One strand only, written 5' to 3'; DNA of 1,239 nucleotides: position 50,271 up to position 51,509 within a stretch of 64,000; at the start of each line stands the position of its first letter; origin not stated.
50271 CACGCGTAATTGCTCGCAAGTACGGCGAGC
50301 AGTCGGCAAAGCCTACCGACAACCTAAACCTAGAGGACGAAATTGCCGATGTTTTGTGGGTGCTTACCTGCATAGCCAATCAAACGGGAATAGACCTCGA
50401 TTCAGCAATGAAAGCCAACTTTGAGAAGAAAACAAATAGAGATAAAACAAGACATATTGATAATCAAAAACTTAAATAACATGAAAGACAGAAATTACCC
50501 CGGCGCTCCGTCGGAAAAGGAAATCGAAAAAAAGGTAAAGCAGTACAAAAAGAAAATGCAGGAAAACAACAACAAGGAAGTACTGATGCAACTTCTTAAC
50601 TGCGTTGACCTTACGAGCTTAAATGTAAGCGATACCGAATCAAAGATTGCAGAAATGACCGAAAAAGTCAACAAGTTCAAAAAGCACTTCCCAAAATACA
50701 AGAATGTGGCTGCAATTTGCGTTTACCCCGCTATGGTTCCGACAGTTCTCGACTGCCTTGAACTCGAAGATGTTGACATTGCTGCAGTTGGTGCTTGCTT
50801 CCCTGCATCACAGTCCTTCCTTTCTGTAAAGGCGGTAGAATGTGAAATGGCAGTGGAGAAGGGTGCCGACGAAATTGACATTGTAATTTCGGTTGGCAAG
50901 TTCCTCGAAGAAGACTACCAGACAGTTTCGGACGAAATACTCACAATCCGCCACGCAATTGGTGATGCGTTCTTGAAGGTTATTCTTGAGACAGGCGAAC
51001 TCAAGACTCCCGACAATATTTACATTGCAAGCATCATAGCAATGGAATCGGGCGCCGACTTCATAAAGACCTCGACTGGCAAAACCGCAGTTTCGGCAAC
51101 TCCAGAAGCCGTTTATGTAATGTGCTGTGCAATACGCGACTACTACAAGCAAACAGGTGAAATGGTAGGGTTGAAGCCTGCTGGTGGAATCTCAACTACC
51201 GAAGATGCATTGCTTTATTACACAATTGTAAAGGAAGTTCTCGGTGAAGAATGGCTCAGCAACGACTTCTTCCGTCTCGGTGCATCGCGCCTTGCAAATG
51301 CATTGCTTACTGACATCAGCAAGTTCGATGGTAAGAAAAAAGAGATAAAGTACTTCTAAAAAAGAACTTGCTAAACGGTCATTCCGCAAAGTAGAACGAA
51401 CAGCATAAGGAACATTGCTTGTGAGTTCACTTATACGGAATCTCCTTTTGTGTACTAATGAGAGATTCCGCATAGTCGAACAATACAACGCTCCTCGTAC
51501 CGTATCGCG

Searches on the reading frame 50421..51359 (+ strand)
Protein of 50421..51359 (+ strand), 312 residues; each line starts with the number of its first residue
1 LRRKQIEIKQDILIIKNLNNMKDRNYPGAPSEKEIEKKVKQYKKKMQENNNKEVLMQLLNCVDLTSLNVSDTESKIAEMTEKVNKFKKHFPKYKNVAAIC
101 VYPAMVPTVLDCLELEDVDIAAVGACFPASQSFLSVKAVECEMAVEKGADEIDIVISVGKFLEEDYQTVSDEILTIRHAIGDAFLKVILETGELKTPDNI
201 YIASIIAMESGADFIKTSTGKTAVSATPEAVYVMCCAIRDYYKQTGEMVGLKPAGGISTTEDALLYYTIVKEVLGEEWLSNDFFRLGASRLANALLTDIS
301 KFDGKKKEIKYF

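Call 12: search_protein_families(library=pfam, proteins=[window:50421-51359:+])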
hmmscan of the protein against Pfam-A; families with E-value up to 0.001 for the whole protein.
window:50421-51359:+ (312 aa): 1 family
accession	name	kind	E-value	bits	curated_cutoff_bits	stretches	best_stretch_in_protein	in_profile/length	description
PF01791.15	DeoC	-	1.9e-21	77.2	23.8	1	61-261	5-201/229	DeoC/LacD family aldolase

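Call 64: find_homologous_proteins(query=window:50421-51359:+, max_evalue=1e-60)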
Query window:50421-51359:+ (312 aa): 7971 proteins with E <= 1e-60 among 8000 candidates; the best 120 are listed.
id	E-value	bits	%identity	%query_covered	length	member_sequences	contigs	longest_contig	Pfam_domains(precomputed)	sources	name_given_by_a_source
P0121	6.7e-187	638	100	93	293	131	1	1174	PF01791.16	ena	-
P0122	1.8e-166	571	89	94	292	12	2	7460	PF01791.16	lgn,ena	-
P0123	5.0e-166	569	89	94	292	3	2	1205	PF01791.16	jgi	-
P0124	4.9e-155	533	82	94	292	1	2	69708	PF01791.16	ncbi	-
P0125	8.6e-152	522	82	93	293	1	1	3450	PF01791.16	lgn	-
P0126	3.9e-150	517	80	94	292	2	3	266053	PF01791.16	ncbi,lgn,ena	-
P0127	7.1e-150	516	80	94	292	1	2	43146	PF01791.16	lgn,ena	-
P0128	2.6e-148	511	81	94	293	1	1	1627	PF01791.16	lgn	-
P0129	1.5e-129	449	82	82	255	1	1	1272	PF01791.16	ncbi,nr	ncbi:MAG: deoxyribose-phosphate aldolase, partial [Bacteroidales bacterium]|nr:deoxyribose-phosphate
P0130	6.4e-123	428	65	94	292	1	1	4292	PF01791.16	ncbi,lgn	-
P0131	7.0e-120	418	65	94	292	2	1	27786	PF01791.16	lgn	-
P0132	3.7e-119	415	65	94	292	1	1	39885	PF01791.16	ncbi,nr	ncbi:MAG: deoxyribose-phosphate aldolase [Bacteroidales bacterium]|nr:deoxyribose-phosphate aldolase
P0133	1.4e-118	413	64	94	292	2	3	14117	PF01791.16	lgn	-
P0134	1.5e-118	413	64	94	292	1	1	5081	PF01791.16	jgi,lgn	-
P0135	2.5e-118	413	64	94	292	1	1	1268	PF01791.16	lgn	-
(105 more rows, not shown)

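Call 65: find_encoding_contigs(protein=P0122, flank=2500, max_places=2)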
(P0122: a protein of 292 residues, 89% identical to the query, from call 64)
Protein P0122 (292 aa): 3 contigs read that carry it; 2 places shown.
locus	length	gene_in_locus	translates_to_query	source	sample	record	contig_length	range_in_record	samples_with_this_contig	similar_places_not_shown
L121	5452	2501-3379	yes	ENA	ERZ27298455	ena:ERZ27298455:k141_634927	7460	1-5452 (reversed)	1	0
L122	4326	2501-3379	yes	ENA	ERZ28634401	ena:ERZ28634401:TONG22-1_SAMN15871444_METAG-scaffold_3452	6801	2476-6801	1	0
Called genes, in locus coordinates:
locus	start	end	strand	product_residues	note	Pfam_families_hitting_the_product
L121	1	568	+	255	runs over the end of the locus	PF22435:MRM3-like_sub_bind, PF00588:SpoU_methylase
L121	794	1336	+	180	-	PF00484:Pro_CA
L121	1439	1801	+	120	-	-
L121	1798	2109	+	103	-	PF12844:HTH_19 (faint), PF13744:HTH_37, PF13560:HTH_31, PF01381:HTH_3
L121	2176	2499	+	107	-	PF03819:MazG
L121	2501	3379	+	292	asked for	PF01791:DeoC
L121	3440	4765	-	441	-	PF18942:DUF5689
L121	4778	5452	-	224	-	?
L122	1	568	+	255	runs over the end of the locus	PF22435:MRM3-like_sub_bind, PF00588:SpoU_methylase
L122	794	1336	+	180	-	PF00484:Pro_CA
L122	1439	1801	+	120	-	-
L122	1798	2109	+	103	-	PF12844:HTH_19 (faint), PF13744:HTH_37, PF13560:HTH_31, PF01381:HTH_3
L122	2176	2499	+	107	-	PF03819:MazG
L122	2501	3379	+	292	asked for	PF01791:DeoC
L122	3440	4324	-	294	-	?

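Call 66: find_encoding_contigs(protein=P0124, flank=2500, max_places=2)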
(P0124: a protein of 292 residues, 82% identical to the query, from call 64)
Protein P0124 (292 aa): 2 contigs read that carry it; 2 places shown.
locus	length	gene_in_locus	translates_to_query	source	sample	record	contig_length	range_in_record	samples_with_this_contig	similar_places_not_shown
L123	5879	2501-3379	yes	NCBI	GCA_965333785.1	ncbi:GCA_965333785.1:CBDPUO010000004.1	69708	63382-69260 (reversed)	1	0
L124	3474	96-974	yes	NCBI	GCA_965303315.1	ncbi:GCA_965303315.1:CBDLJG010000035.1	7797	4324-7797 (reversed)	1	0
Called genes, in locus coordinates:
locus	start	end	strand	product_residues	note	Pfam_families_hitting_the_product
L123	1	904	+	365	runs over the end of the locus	PF12836:HHH_3, PF21687:T2SSK_1st (faint), PF12836:HHH_3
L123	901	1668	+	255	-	PF22435:MRM3-like_sub_bind, PF00588:SpoU_methylase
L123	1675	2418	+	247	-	PF05635:23S_rRNA_IVP, PF01396:Zn_ribbon_Top1 (weak)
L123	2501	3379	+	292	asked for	PF01791:DeoC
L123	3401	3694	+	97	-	-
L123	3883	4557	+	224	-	PF13505:OMP_b-brl (weak)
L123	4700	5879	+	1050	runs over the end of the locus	PF26549:Tricorn_N (faint)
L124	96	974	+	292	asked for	PF01791:DeoC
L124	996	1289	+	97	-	-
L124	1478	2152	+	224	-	PF13505:OMP_b-brl (weak)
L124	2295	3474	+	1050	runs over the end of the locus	PF26549:Tricorn_N (faint)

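Call 67: find_encoding_contigs(protein=P0126, flank=2500, max_places=2)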
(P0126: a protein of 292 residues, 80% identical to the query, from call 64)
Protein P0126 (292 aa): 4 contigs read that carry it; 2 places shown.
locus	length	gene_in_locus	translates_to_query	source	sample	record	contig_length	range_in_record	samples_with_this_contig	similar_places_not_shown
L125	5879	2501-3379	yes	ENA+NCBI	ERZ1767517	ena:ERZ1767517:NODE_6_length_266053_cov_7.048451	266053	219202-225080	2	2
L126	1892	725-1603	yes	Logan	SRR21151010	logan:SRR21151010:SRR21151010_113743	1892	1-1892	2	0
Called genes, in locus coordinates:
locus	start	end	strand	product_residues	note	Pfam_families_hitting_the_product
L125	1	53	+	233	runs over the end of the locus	PF10988:DUF2807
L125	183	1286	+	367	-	PF03934:T2SSK (faint), PF14579:HHH_6 (faint), PF12836:HHH_3 (weak), PF21687:T2SSK_1st (faint), PF12836:HHH_3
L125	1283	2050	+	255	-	PF22435:MRM3-like_sub_bind, PF00588:SpoU_methylase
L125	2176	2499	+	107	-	PF03819:MazG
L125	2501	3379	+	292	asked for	PF01791:DeoC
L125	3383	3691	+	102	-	-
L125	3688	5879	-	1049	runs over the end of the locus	PF26549:Tricorn_N (faint)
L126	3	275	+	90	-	?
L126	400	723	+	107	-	PF03819:MazG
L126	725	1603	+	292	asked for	PF01791:DeoC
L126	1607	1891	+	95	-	?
